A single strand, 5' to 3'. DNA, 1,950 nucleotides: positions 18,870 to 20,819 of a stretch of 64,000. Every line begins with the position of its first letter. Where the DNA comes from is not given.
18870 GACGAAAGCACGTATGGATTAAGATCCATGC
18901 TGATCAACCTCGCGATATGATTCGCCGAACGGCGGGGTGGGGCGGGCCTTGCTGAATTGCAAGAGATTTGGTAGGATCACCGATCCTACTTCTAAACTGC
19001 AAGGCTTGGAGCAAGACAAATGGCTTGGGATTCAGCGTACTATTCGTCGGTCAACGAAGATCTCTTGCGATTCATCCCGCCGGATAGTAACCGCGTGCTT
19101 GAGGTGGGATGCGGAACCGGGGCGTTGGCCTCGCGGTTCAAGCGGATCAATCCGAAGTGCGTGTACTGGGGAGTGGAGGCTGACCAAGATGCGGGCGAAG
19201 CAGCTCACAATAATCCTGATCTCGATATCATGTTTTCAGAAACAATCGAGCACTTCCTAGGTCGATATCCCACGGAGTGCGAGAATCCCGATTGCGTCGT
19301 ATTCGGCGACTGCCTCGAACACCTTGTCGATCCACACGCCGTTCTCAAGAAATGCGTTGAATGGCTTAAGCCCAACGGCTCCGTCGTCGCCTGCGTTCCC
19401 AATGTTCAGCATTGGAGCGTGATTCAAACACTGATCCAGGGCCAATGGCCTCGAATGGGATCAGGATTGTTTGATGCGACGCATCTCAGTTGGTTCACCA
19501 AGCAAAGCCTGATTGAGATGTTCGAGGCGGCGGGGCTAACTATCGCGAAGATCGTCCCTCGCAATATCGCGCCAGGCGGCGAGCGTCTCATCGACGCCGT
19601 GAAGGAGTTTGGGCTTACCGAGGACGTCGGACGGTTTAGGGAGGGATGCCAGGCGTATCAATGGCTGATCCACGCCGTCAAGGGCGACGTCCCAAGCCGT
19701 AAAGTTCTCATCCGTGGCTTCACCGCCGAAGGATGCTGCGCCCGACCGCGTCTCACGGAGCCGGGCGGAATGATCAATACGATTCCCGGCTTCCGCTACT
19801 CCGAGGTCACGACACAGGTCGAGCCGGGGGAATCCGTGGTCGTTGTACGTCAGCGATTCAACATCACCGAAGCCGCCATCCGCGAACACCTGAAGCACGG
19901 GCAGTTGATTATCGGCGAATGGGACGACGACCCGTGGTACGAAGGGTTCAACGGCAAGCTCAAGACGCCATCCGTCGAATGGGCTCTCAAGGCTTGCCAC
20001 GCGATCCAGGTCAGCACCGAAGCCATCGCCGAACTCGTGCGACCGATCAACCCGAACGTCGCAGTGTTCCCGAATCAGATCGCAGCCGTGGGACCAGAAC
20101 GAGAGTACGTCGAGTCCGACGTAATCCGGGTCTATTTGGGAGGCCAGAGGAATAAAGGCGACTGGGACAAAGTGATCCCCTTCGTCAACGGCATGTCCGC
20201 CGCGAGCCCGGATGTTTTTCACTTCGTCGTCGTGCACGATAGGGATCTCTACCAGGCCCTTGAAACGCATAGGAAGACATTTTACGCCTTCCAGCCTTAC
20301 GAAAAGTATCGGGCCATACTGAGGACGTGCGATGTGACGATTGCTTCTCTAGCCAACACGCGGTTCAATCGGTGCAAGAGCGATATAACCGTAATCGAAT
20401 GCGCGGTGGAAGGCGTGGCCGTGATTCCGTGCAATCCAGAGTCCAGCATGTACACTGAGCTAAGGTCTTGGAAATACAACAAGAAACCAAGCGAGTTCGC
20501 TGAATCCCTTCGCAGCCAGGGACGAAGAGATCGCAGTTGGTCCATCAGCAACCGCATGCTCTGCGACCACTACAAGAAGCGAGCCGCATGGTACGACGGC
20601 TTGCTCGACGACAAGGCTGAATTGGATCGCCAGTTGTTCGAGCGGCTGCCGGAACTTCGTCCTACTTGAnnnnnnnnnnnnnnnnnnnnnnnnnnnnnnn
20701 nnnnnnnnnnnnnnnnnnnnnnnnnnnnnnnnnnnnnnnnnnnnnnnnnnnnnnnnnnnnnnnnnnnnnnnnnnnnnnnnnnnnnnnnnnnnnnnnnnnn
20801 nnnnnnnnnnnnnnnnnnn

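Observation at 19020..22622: Glycosylation-type island inserted inside the late structural operon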

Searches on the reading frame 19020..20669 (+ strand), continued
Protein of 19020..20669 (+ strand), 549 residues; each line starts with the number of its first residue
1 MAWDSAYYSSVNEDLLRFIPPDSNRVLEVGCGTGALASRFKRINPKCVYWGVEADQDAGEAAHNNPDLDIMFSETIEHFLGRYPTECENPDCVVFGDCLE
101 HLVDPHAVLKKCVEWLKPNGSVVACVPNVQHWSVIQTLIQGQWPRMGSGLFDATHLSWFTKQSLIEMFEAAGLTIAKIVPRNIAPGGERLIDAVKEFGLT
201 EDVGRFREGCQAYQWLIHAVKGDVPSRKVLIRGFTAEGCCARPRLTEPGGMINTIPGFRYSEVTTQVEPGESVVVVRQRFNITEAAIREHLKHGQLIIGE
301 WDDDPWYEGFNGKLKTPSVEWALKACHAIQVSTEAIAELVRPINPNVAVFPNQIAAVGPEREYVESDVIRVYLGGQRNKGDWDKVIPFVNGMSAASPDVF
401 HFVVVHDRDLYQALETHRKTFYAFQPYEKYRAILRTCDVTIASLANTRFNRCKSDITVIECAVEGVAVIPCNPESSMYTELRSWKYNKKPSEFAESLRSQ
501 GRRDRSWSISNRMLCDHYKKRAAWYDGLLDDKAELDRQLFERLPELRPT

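Call 19: find_encoding_contigs(protein=P0014, flank=10000, max_places=3)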
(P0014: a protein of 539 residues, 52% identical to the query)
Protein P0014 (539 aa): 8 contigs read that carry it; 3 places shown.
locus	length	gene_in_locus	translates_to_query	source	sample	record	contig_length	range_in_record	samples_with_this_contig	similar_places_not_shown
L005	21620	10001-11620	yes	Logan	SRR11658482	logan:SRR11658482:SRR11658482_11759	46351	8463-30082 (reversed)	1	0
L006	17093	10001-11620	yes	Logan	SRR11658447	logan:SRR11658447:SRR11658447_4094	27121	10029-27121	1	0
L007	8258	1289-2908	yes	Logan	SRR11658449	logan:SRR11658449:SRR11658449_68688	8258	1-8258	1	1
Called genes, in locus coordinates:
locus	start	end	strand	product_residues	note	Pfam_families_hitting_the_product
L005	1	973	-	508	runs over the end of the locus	-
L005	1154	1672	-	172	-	-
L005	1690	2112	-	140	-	-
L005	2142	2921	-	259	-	-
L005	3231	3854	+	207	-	-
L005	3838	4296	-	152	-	-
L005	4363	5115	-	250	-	-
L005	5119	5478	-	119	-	-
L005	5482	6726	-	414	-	-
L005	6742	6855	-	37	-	-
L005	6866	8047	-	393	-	-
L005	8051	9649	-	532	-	-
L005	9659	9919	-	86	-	-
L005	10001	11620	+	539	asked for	PF07021:MetW, PF13489:Methyltransf_23, PF08241:Methyltransf_11, PF08242:Methyltransf_12, PF13649:Methyltransf_25, PF13847:Methyltransf_31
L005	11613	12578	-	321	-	PF00535:Glycos_transf_2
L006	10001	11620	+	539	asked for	PF07021:MetW, PF13489:Methyltransf_23, PF08241:Methyltransf_11, PF08242:Methyltransf_12, PF13649:Methyltransf_25, PF13847:Methyltransf_31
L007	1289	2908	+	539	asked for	PF07021:MetW, PF13489:Methyltransf_23, PF08241:Methyltransf_11, PF08242:Methyltransf_12, PF13649:Methyltransf_25, PF13847:Methyltransf_31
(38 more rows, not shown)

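Call 58: find_encoding_contigs(protein=P0077, flank=10000, max_places=1)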
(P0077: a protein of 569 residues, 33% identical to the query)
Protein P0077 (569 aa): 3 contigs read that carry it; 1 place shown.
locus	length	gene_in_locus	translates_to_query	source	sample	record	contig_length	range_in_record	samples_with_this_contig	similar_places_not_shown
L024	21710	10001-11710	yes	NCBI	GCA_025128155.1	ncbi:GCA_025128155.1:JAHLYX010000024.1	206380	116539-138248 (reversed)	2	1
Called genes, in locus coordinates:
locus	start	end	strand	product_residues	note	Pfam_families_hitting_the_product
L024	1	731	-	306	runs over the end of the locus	PF02016:Peptidase_S66, PF17676:Peptidase_S66C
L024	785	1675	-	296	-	PF01040:UbiA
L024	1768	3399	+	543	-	PF02541:Ppx-GppA, PF21447:Ppx-GppA_III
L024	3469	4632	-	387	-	PF25973:BSH_CzcB (weak), PF25984:BSH_YknX, PF26002:Beta-barrel_AprE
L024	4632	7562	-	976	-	PF00027:cNMP_binding (weak), PF00664:ABC_membrane, PF00005:ABC_tran, PF02463:SMC_N (weak)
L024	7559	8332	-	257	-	PF00639:Rotamase (faint)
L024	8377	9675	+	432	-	PF12000:Glyco_trans_4_3, PF13692:Glyco_trans_1_4, PF00534:Glycos_transf_1, PF13524:Glyco_trans_1_2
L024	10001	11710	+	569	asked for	PF13489:Methyltransf_23, PF08242:Methyltransf_12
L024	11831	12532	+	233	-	PF01551:Peptidase_M23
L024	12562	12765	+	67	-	PF01679:Pmp3 (weak)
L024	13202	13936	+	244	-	-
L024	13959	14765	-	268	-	PF00590:TP_methylase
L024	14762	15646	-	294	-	PF01790:LGT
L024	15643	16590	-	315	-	PF16639:Apocytochr_F_N, PF01333:Apocytochr_F_C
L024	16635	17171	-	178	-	PF25471:TM_PetC, PF00355:Rieske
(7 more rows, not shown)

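Call 59: find_encoding_contigs(protein=P0055, flank=10000, max_places=1)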
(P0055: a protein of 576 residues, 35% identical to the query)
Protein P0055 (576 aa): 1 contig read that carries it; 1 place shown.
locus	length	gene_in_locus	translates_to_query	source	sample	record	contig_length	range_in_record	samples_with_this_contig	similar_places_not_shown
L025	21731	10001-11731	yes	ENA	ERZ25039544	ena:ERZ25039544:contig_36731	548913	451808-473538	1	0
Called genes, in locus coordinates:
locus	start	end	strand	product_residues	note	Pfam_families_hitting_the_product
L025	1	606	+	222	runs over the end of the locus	-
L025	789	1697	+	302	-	PF00291:PALP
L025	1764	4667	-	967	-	-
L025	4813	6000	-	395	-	-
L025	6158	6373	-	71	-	-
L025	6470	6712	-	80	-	-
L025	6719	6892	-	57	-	PF00571:CBS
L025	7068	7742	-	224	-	PF01380:SIS, PF13580:SIS_2 (weak)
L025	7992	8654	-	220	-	-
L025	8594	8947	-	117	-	-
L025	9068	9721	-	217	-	-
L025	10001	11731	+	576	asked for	PF13489:Methyltransf_23, PF08241:Methyltransf_11, PF08242:Methyltransf_12, PF13649:Methyltransf_25, PF13847:Methyltransf_31 (weak), PF13524:Glyco_trans_1_2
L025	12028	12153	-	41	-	-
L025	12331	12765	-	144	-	-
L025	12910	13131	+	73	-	-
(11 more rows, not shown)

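Call 97: find_encoding_contigs(protein=P0119, flank=8000, max_places=1)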
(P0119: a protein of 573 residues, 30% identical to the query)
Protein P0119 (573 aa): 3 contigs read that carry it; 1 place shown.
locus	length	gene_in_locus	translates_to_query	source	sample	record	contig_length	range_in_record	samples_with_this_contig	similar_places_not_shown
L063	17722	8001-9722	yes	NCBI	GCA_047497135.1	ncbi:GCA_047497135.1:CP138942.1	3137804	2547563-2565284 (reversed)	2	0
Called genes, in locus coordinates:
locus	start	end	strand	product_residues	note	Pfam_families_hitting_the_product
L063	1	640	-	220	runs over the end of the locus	PF05198:IF3_N, PF00707:IF3_C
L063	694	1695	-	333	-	PF01745:IPT, PF01715:IPPT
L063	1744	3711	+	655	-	PF02518:HATPase_c, PF00204:DNA_gyraseB, PF01751:Toprim, PF00986:DNA_gyraseB_C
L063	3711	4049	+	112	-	-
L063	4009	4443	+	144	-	PF02537:CRCB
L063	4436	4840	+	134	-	PF02537:CRCB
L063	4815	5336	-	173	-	PF00255:GSHPx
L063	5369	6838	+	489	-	PF03448:MgtE_N, PF00571:CBS, PF01769:MgtE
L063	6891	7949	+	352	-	PF00140:Sigma70_r1_2, PF04542:Sigma70_r2, PF04539:Sigma70_r3, PF04545:Sigma70_r4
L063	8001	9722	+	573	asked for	PF07021:MetW (weak), PF13489:Methyltransf_23, PF13847:Methyltransf_31 (weak), PF08241:Methyltransf_11, PF08242:Methyltransf_12, PF13649:Methyltransf_25 (weak), PF13524:Glyco_trans_1_2 (weak)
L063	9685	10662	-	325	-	PF02230:Abhydrolase_2 (faint), PF12146:Hydrolase_4, PF00561:Abhydrolase_1, PF12697:Abhydrolase_6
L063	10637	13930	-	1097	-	PF00873:ACR_tran, PF02355:SecD_SecF_C (faint), PF03176:MMPL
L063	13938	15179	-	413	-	PF25954:Beta-barrel_RND_2 (faint), PF25917:BSH_RND, PF25973:BSH_CzcB, PF25984:BSH_YknX (faint), PF25989:YknX_C (faint)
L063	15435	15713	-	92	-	-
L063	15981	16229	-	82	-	-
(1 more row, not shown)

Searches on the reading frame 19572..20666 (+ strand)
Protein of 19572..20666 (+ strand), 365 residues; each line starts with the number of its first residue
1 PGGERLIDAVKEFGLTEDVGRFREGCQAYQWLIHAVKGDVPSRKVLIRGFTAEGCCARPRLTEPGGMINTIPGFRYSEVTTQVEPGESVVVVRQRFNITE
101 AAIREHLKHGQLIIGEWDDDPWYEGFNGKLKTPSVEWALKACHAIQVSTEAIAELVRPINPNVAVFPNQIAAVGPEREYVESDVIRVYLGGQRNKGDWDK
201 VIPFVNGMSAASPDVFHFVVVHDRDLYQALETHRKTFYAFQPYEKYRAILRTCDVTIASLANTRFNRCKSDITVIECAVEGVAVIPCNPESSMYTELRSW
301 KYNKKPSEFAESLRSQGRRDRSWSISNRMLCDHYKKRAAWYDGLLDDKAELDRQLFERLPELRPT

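Call 53: predict_structure(alignment_id=A4)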
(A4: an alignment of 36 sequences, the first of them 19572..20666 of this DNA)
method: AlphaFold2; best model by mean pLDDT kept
length: 365 residues; sequences in the alignment: 36
mean_pLDDT: 89.4   pTM: 0.84
mean pLDDT of the five models: 89.4, 89.0, 88.4, 87.8, 87.3
residues with pLDDT >= 90: 245; 70-90: 90; 50-70: 27; < 50: 3
segments of 3 or more residues with pLDDT < 50: none
pLDDT, mean of each block of 10 residues (from residue 1): 69 88 69 62 94 81 95 94 96 95 97 96 87 94 98 98 97 89 90 80 90 93 94 96 93 90 90 94 82 69 78 93 96 96 98 98 91
secondary structure, 60 per line:
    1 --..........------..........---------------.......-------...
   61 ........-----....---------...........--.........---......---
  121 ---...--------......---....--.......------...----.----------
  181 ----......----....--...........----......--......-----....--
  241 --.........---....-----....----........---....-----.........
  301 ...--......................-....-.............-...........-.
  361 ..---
elements in order: H3-12 H19-28 E44-50 H58-68 E74-77 E87-94 H100-108 E112-117 H135-140 E144-147 H150-156 E163-165 E185-190 H195-198 H201-211 E216-221 H224-229 E235-238 H243-251 E255-258 H264-267 H272-279 E283-286 H292-303 H306-327 H334-346 H348-358

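Call 55: fold_search(model_id=the predicted structure, library=pdb)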
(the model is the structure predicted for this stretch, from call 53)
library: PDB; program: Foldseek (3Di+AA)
matches with E <= 10: 1490; with E <= 0.001: 223
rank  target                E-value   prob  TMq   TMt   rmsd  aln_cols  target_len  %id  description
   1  8fbx_C                2.9e-09  1.00  0.47  0.55  11.4       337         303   14  Selenosugar synthase SenB from Variovorax paradoxus (released 2023-11-22)
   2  8rz3_B                3.9e-09  1.00  0.47  0.53  11.3       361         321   13  Structures of Se- glycosyltransferase SenB from Variovorax paradoxus (released 2024-09-11)
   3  8fbx_B                4.2e-09  1.00  0.49  0.58   8.1       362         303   13  Selenosugar synthase SenB from Variovorax paradoxus (released 2023-11-22)
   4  8jjt_C                4.2e-09  1.00  0.49  0.55  11.2       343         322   14  Structure of SenB in complex with UDP-GlcNAc at 1.88 Angstroms resolution (released 2024-02-07)
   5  8rz3_A                4.4e-09  1.00  0.46  0.51  11.7       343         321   15  Structures of Se- glycosyltransferase SenB from Variovorax paradoxus (released 2024-09-11)
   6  8jjn_C                1.0e-08  1.00  0.55  0.60   7.7       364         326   12  Structure of SenB in complex with UDP-Glc and PO4- at 1.98 Angstroms resolution (released 2024-02-07)
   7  8jjq_C                1.1e-08  1.00  0.56  0.62   5.5       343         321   12  Structure of SenB in complex with UDP-GalNAc at 1.64 Angstroms resolution (released 2024-02-07)
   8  8fbx_A                1.7e-08  1.00  0.46  0.53  11.9       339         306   13  Selenosugar synthase SenB from Variovorax paradoxus (released 2023-11-22)
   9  8jjn_B                2.3e-08  1.00  0.45  0.52  11.8       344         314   15  Structure of SenB in complex with UDP-Glc and PO4- at 1.98 Angstroms resolution (released 2024-02-07)
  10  8rz3_C                2.5e-08  1.00  0.57  0.63   5.4       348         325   11  Structures of Se- glycosyltransferase SenB from Variovorax paradoxus (released 2024-09-11)
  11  3mbo_C                2.6e-08  1.00  0.53  0.52   7.2       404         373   12  Crystal Structure of the Glycosyltransferase BaBshA bound with UDP and L-malate (released 2010-09-29)
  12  8jjn_A                2.9e-08  1.00  0.56  0.62   5.6       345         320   12  Structure of SenB in complex with UDP-Glc and PO4- at 1.98 Angstroms resolution (released 2024-02-07)
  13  8k5u_B                3.7e-08  1.00  0.55  0.61   5.5       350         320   12  Se-glycosyltransferase RsSenB (released 2024-02-07)
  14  3mbo_G                3.7e-08  1.00  0.54  0.54   6.9       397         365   13  Crystal Structure of the Glycosyltransferase BaBshA bound with UDP and L-malate (released 2010-09-29)
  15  8k5u_A                3.7e-08  1.00  0.53  0.60   6.7       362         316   10  Se-glycosyltransferase RsSenB (released 2024-02-07)
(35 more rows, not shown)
